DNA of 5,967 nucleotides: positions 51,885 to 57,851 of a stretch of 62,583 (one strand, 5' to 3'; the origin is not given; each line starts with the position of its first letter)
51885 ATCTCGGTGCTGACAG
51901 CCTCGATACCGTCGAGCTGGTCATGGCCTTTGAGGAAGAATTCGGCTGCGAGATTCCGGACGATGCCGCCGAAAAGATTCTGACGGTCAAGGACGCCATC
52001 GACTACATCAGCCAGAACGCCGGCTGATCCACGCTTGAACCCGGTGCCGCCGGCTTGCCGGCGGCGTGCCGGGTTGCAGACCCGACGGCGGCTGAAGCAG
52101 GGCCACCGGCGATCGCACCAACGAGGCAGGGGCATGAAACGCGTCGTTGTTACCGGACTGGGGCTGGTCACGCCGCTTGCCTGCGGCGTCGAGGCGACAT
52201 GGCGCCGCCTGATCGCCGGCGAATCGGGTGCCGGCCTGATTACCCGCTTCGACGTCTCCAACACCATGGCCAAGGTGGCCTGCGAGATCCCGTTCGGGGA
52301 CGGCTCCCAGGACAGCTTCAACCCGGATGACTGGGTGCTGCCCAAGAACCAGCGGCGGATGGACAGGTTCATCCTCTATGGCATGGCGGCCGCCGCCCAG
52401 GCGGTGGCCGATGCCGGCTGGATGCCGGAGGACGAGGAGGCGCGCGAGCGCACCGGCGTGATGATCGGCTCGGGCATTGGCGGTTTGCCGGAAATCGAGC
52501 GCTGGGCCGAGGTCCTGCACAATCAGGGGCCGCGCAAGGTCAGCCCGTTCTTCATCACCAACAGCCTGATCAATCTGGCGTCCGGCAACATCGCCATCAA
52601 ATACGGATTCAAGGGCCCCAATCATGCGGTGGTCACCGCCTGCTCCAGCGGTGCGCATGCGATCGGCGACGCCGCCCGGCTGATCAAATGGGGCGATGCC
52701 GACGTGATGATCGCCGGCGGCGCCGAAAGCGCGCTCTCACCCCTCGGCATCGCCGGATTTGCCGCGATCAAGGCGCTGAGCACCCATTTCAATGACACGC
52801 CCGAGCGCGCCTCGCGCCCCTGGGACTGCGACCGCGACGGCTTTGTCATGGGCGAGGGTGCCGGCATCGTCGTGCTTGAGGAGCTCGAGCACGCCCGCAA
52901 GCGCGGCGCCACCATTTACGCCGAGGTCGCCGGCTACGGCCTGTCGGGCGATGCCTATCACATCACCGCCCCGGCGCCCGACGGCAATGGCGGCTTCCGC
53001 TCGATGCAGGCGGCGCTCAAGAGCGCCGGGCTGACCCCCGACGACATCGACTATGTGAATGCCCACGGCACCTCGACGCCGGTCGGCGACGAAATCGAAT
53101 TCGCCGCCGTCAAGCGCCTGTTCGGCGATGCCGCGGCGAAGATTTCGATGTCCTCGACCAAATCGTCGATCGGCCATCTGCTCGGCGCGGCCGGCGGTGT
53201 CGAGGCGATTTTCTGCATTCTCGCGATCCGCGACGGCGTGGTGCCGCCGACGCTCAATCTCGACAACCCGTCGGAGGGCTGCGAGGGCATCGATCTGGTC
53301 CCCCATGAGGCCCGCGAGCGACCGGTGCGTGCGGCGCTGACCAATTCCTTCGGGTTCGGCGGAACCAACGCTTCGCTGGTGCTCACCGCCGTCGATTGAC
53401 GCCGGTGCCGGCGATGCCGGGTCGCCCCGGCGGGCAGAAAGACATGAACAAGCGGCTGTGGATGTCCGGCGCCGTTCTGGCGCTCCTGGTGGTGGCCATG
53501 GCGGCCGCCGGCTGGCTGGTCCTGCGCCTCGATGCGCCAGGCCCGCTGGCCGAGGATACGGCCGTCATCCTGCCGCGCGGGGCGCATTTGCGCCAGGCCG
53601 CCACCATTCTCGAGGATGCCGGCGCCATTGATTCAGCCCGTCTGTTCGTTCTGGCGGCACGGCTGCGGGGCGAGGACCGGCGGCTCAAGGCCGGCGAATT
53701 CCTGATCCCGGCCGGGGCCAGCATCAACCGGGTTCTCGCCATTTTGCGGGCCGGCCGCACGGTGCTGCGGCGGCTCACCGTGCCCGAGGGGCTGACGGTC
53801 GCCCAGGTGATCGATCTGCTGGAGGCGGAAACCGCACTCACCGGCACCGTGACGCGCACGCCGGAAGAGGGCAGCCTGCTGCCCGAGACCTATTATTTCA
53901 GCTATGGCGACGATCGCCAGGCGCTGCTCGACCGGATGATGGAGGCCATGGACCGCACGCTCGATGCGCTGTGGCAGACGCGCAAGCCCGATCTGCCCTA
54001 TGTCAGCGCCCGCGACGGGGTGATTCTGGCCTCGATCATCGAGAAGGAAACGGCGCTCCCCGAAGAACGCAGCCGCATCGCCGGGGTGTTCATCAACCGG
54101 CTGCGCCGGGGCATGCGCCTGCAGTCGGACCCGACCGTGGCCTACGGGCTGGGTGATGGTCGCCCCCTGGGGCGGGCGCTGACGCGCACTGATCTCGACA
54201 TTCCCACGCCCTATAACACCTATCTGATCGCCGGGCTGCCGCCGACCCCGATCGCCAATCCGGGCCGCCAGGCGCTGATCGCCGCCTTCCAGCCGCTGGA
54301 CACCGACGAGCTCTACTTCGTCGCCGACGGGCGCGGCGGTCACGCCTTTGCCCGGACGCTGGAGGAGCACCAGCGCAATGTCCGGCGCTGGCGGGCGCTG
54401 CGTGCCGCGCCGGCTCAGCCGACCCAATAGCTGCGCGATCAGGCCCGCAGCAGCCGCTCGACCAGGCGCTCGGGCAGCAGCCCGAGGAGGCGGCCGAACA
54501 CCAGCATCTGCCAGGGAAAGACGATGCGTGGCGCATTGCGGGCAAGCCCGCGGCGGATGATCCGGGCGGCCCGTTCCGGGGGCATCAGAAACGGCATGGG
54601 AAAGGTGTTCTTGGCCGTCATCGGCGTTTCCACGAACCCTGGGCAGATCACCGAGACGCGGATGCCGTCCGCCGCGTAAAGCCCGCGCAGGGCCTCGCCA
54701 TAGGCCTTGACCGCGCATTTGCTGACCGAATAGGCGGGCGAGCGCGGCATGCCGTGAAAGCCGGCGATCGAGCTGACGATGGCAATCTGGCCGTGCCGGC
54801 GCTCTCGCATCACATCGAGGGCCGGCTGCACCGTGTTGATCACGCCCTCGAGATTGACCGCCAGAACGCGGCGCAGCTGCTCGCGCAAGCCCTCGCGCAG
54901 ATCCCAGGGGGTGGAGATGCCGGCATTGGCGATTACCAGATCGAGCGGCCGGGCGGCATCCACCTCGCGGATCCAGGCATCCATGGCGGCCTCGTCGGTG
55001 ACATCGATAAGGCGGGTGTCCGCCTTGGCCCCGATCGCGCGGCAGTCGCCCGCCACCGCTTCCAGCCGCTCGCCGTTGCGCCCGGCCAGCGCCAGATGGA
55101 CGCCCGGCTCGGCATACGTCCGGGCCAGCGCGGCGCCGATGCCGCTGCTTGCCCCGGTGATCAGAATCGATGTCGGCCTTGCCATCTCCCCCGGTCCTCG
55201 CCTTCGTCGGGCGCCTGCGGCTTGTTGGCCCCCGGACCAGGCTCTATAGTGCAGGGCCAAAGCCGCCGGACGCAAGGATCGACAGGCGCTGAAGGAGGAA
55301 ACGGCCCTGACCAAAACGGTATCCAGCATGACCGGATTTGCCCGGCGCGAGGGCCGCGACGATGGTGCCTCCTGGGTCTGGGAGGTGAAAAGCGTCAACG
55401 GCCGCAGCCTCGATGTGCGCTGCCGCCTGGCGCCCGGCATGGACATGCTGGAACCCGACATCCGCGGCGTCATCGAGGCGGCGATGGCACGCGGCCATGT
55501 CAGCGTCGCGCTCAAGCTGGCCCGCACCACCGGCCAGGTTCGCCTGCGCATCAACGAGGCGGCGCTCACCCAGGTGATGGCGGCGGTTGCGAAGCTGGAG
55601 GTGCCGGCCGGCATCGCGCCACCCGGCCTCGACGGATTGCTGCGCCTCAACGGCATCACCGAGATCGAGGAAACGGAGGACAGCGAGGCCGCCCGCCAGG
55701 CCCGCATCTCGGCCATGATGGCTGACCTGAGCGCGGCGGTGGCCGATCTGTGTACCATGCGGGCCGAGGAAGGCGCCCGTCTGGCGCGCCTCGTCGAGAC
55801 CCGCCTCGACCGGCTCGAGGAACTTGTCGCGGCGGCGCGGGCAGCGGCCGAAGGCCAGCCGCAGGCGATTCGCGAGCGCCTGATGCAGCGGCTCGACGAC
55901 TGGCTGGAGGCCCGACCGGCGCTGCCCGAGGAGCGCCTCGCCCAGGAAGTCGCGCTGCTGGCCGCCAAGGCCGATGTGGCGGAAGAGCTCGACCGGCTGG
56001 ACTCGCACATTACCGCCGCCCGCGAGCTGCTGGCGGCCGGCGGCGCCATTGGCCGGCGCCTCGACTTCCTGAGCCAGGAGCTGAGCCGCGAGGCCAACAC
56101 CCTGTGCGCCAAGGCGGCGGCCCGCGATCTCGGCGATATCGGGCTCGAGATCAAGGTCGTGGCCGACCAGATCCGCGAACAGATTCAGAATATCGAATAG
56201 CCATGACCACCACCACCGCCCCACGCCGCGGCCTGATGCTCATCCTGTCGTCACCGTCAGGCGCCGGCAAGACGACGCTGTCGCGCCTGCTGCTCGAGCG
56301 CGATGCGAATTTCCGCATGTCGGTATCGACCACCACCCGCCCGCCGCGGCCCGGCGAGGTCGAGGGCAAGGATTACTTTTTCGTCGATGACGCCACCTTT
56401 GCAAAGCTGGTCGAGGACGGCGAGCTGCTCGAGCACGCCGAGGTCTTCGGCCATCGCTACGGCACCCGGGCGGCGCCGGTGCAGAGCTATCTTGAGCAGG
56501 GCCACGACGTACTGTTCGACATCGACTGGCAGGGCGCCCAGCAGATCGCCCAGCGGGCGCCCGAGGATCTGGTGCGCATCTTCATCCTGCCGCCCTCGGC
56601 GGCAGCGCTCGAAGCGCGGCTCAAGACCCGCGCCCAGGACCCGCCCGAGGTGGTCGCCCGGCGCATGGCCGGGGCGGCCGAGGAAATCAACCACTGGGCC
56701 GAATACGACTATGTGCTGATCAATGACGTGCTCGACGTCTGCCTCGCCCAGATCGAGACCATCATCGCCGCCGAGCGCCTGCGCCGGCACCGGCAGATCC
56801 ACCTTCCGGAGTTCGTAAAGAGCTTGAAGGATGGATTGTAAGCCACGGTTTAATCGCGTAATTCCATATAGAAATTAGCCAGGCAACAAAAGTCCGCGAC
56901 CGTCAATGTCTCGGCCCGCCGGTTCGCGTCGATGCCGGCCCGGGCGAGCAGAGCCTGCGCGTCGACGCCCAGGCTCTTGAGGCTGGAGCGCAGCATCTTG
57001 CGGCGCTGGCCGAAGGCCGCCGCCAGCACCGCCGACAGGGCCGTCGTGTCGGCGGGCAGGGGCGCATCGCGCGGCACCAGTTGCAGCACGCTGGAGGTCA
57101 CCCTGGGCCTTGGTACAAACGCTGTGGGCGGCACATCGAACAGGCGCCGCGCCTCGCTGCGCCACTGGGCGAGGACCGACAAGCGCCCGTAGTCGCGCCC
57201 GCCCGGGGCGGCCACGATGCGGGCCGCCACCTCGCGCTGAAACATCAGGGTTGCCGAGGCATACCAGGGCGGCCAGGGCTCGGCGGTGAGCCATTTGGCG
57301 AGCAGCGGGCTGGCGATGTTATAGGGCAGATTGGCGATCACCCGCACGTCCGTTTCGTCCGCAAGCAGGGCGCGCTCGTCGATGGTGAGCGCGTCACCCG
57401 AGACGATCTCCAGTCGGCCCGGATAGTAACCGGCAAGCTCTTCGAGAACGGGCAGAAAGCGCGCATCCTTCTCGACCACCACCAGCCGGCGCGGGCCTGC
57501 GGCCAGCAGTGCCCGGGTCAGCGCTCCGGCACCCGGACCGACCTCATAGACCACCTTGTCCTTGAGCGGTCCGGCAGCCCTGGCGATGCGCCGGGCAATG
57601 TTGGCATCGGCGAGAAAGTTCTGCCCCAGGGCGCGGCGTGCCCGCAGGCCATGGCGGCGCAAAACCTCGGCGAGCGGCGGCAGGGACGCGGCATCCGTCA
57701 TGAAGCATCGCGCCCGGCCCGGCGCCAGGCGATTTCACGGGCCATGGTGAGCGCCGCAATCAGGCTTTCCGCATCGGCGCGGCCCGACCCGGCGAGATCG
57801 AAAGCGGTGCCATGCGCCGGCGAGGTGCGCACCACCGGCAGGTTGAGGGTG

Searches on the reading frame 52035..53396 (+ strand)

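Call 67: search_protein_families(library=pfam, proteins=[window:52035-53396:+], max_evalue=0.00001)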
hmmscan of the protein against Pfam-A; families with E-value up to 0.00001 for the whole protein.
window:52035-53396:+ (454 aa): 3 families
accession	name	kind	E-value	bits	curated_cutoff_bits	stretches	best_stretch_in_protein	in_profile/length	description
PF00109.32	ketoacyl-synt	-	3.5e-62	210.7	20.8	1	34-287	1-252/252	Beta-ketoacyl synthase, N-terminal domain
PF02801.28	Ketoacyl-synt_C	-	7.7e-43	145.7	20.8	1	295-409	1-118/119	Beta-ketoacyl synthase, C-terminal domain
PF00108.29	Thiolase_N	-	2e-07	31.1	26.4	1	187-232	67-114/260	Thiolase, N-terminal domain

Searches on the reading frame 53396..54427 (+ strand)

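Call 67: search_protein_families(library=pfam, proteins=[window:53396-54427:+], max_evalue=0.00001)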
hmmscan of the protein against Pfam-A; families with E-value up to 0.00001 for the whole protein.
window:53396-54427:+ (344 aa): 1 family
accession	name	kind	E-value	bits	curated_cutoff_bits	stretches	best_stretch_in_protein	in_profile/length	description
PF02618.21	YceG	-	6.7e-84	282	32.4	1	59-331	3-275/275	YceG-like family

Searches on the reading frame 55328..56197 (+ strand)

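Call 67: search_protein_families(library=pfam, proteins=[window:55328-56197:+], max_evalue=0.00001)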
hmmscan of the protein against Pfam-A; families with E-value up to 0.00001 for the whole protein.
window:55328-56197:+ (290 aa): 2 families
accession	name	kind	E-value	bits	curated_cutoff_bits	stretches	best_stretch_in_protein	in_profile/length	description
PF08340.16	YicC-like_C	-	1.1e-37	129.3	27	1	174-290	5-120/120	Endoribonuclease YicC-like, C-terminal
PF03755.18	YicC-like_N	-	4e-33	115.4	25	1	1-153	4-155/156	Endoribonuclease YicC-like, N-terminal region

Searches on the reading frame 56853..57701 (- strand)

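Call 67: search_protein_families(library=pfam, proteins=[window:56853-57701:-], max_evalue=0.00001)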
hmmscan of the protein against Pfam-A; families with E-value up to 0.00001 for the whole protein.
window:56853-57701:- (283 aa): 1 family
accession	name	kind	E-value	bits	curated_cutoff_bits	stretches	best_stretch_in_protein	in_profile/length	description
PF00398.26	RrnaAD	-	4.5e-51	173.9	24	1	20-278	3-261/263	Ribosomal RNA adenine dimethylase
